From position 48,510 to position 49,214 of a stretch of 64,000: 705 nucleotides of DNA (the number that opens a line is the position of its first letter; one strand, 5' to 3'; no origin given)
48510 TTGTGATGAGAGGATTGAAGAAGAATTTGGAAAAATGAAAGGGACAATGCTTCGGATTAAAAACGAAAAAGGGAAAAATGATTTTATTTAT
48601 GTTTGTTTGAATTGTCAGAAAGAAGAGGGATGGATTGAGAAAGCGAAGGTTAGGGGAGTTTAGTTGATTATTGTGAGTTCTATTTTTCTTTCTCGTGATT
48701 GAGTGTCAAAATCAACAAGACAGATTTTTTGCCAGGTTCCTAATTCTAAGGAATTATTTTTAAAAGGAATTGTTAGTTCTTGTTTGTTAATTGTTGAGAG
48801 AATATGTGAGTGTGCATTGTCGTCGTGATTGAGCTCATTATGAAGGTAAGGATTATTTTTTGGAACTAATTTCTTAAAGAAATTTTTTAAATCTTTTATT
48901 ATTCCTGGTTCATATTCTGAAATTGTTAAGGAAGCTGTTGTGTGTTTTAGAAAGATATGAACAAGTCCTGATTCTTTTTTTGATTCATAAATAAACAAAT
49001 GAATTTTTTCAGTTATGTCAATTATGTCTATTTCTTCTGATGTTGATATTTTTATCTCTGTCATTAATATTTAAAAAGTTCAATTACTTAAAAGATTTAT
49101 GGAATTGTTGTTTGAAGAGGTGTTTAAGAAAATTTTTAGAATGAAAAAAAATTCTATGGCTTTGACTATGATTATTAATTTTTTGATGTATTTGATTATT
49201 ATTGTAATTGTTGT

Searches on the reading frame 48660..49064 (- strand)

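Call 83: search_protein_families(library=pfam, proteins=[window:48660-49064:-], max_evalue=0.001)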
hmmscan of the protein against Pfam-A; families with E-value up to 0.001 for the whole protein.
window:48660-49064:- (134 aa): 1 family
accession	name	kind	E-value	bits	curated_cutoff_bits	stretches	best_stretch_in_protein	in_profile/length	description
PF01894.22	UPF0047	-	1.2e-36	125.8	27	1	16-132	1-117/117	Uncharacterised protein family UPF0047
